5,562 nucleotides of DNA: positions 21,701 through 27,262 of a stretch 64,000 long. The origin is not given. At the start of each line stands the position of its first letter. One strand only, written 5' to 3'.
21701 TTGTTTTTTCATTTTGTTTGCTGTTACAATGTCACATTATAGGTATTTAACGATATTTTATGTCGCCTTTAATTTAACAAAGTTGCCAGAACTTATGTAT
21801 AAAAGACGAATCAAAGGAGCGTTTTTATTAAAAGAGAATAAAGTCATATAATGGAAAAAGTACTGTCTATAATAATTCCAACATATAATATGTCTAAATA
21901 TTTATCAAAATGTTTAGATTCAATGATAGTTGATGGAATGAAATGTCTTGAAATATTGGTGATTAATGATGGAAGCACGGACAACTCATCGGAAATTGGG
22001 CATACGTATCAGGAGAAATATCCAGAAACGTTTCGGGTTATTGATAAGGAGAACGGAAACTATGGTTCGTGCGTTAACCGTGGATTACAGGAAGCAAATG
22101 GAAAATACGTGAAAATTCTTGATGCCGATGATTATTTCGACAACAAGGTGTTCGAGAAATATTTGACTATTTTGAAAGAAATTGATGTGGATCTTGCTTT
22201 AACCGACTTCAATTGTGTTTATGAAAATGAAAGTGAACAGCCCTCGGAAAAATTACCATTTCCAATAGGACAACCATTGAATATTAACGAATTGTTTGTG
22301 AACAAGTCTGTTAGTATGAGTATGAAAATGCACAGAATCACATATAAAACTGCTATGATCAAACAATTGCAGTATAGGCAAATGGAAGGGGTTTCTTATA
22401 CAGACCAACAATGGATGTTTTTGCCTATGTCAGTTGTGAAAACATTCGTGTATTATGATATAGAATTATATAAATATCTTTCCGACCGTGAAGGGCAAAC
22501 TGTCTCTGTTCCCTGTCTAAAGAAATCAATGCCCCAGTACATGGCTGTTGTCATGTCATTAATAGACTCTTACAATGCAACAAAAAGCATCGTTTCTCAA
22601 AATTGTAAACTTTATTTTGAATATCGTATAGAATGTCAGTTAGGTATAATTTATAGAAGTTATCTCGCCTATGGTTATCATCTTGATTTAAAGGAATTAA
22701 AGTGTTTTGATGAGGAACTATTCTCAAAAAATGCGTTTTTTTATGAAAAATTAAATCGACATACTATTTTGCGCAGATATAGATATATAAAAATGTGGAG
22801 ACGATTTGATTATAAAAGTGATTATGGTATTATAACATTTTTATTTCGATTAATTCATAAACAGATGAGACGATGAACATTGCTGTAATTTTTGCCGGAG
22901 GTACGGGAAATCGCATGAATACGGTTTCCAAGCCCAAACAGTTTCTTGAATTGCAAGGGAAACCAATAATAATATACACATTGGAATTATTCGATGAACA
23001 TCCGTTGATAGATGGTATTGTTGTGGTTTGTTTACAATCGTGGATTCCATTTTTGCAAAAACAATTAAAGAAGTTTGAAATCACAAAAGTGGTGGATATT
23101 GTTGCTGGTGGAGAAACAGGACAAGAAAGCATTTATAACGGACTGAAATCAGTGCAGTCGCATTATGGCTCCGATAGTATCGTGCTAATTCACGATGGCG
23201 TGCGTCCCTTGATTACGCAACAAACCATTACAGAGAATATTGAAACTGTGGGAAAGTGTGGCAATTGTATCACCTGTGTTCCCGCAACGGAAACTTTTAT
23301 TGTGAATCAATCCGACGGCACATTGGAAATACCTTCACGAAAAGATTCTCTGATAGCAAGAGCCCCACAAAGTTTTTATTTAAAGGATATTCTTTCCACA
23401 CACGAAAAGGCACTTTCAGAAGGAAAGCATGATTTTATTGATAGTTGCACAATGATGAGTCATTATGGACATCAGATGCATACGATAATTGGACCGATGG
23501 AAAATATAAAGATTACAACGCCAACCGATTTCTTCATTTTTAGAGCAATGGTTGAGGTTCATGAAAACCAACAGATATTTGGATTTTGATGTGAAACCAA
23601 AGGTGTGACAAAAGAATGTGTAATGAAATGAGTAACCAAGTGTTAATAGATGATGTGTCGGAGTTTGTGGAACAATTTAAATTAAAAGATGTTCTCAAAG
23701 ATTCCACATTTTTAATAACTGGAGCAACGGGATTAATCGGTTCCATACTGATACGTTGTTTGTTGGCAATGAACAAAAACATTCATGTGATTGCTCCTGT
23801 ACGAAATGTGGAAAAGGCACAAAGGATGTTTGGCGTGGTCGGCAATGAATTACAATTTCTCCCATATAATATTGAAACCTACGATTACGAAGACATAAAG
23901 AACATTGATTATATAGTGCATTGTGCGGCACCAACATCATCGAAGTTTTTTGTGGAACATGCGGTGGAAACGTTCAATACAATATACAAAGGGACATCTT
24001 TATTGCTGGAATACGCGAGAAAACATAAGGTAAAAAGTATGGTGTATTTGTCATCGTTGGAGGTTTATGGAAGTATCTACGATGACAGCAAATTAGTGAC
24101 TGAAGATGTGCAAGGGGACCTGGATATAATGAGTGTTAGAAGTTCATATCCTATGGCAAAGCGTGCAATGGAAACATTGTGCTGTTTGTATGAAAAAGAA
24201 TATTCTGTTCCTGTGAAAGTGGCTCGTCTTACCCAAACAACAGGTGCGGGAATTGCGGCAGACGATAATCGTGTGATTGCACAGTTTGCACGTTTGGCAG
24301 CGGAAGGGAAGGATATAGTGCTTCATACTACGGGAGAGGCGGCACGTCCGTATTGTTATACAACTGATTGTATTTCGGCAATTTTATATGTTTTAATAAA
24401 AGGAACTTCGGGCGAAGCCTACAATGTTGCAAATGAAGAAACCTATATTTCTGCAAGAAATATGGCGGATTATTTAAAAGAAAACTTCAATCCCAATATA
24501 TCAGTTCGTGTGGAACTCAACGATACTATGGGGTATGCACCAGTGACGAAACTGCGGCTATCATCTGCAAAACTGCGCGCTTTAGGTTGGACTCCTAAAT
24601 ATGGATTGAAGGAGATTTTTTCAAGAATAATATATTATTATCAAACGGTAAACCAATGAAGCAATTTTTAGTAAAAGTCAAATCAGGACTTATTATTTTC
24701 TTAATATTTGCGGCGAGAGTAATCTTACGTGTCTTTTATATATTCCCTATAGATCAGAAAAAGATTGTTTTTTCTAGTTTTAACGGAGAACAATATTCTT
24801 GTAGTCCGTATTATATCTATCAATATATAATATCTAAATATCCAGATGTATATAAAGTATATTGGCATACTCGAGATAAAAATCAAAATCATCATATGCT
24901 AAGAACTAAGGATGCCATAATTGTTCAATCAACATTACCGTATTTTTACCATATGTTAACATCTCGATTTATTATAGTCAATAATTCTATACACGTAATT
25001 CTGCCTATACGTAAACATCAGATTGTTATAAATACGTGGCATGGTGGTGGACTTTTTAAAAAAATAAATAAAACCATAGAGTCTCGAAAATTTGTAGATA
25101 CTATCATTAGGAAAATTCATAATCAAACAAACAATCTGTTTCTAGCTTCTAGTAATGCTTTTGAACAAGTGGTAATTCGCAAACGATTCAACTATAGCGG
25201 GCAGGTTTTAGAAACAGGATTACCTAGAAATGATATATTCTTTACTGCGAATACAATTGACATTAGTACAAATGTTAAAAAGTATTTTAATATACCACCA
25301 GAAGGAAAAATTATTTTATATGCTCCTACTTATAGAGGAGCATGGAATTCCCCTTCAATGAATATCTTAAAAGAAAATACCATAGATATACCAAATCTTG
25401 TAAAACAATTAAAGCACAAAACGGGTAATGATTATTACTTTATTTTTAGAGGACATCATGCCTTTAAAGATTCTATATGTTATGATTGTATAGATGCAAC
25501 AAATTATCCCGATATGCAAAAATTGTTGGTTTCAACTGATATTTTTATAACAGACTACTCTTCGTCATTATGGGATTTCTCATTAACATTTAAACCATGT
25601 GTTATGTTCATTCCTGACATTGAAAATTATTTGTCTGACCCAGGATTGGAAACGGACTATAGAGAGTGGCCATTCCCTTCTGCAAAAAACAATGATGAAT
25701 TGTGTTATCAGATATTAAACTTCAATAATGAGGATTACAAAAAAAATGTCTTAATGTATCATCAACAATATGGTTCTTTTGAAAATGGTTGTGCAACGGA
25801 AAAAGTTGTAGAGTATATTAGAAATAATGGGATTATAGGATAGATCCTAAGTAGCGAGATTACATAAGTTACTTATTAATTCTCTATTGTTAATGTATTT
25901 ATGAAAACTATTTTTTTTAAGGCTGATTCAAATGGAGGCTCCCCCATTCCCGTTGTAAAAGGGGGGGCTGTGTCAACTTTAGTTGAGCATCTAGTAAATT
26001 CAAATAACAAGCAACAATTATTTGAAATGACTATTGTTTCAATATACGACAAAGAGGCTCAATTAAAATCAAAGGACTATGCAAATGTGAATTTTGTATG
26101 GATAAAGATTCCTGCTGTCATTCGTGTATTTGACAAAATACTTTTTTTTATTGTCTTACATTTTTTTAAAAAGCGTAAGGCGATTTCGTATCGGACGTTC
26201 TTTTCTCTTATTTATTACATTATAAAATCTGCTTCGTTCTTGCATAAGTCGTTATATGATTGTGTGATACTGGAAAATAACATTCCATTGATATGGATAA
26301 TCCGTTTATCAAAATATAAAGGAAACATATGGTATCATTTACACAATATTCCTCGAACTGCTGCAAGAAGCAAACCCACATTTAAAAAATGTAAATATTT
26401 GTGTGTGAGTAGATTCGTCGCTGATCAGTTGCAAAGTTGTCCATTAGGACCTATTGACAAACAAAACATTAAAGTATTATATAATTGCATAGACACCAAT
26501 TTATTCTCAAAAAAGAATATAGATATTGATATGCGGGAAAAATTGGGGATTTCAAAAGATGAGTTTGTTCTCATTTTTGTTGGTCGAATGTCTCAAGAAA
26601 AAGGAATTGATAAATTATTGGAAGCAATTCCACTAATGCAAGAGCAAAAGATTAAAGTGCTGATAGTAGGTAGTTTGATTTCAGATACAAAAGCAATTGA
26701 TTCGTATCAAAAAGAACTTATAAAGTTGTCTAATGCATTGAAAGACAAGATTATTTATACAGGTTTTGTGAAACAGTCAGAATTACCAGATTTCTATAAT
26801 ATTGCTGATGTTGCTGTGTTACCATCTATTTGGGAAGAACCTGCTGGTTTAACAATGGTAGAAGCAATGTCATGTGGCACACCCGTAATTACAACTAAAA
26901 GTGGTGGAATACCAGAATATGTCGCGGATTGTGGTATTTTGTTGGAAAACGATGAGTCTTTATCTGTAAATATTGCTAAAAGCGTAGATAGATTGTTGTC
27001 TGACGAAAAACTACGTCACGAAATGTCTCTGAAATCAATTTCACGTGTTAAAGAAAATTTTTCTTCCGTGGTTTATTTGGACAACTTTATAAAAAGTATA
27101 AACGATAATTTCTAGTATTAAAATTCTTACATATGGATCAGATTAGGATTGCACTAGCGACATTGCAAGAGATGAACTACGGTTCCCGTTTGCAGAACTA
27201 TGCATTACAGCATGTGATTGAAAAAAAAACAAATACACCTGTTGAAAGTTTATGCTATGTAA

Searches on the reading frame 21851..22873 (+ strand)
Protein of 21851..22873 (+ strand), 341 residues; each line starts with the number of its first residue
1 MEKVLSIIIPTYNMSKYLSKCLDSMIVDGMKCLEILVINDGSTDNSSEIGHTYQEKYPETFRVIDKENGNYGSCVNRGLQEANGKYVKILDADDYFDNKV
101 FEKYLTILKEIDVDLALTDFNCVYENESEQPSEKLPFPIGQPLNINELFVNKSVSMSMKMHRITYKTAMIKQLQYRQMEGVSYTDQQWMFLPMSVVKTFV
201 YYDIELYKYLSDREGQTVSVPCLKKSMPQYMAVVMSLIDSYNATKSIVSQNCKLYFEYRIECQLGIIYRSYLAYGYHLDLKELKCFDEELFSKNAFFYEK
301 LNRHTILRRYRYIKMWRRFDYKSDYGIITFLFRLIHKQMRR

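Call 57: search_protein_families(library=pfam, proteins=[window:21851-22873:+], max_evalue=0.00001)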
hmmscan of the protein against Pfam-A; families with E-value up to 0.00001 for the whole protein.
window:21851-22873:+ (341 aa): 3 families
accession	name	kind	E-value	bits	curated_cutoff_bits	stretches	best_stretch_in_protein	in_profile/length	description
PF00535.33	Glycos_transf_2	-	4.9e-25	88.8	23.3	1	6-135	1-130/168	Glycosyl transferase family 2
PF13641.12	Glyco_tranf_2_3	-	4.9e-10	40.2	27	1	5-118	3-121/230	Glycosyltransferase like family 2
PF10111.15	Glyco_tranf_2_2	-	1.4e-08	35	27.3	1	31-110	28-108/276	Glycosyltransferase like family 2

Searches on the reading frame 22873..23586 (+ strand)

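Call 57: search_protein_families(library=pfam, proteins=[window:22873-23586:+], max_evalue=0.00001)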
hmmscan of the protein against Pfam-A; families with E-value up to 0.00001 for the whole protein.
window:22873-23586:+ (238 aa): 2 families
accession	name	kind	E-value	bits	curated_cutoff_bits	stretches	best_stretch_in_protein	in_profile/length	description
PF01128.25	IspD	-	1.3e-40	140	27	1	3-227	2-219/221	2-C-methyl-D-erythritol 4-phosphate cytidylyltransferase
PF12804.13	NTP_transf_3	-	1.2e-10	42.3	27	1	4-136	1-121/160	MobA-like NTP transferase domain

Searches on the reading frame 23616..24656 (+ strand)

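Call 57: search_protein_families(library=pfam, proteins=[window:23616-24656:+], max_evalue=0.00001)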
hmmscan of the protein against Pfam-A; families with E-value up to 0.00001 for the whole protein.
window:23616-24656:+ (347 aa): 6 families
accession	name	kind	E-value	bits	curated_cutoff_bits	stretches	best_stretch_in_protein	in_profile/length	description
PF01370.27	Epimerase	-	5.2e-39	134.5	20.9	1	33-272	2-240/240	NAD dependent epimerase/dehydratase family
PF16363.11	GDP_Man_Dehyd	-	1e-24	88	27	1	33-336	1-330/332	GDP-mannose 4,6 dehydratase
PF07993.18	NAD_binding_4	-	2e-14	53.8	20.1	1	88-226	79-228/258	Male sterility protein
PF01073.25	3Beta_HSD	-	2e-11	43.9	22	1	33-188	1-156/280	3-beta hydroxysteroid dehydrogenase/isomerase family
PF13460.12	NAD_binding_10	-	1.6e-06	28.5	27.2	1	36-163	1-114/184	NAD(P)H-binding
PF02719.21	Polysacc_synt_2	-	7.2e-06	25.8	20.2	0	33-147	2-128/293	Polysaccharide biosynthesis protein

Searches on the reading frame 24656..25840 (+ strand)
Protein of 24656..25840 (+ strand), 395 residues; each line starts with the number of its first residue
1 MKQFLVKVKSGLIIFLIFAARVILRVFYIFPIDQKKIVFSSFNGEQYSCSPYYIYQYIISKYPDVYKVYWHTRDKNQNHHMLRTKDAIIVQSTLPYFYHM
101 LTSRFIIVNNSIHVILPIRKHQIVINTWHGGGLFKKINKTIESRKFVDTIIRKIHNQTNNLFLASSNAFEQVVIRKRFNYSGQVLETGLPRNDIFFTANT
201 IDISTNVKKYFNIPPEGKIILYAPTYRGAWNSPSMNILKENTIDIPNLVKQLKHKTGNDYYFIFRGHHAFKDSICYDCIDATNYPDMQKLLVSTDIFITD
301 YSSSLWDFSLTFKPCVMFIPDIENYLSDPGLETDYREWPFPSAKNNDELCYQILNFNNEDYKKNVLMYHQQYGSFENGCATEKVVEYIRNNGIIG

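Call 57: search_protein_families(library=pfam, proteins=[window:24656-25840:+], max_evalue=0.00001)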
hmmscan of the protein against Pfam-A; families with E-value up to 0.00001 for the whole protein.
window:24656-25840:+ (395 aa): 1 family
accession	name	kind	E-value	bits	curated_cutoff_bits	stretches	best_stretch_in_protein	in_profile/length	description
PF04464.20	Glyphos_transf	-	1.8e-67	228.4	22.1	1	25-388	4-365/367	CDP-Glycerol:Poly(glycerophosphate) glycerophosphotransferase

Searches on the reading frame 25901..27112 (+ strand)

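Call 57: search_protein_families(library=pfam, proteins=[window:25901-27112:+], max_evalue=0.00001)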
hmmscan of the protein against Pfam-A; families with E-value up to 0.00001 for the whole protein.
window:25901-27112:+ (404 aa): 4 families
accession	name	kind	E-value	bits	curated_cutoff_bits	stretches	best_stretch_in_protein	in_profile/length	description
PF00534.26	Glycos_transf_1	-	8.2e-39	133.3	26.4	1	211-376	5-166/172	Glycosyl transferases group 1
PF13692.12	Glyco_trans_1_4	-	4.4e-31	108.5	27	1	222-368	2-142/142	Glycosyl transferases group 1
PF20706.3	GT4-conflict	-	1.2e-07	31.5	26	1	219-344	195-323/385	Family 4 Glycosyltransferase in conflict systems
PF13524.12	Glyco_trans_1_2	-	4.3e-07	30.4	25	1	241-389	7-135/144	Glycosyl transferase-like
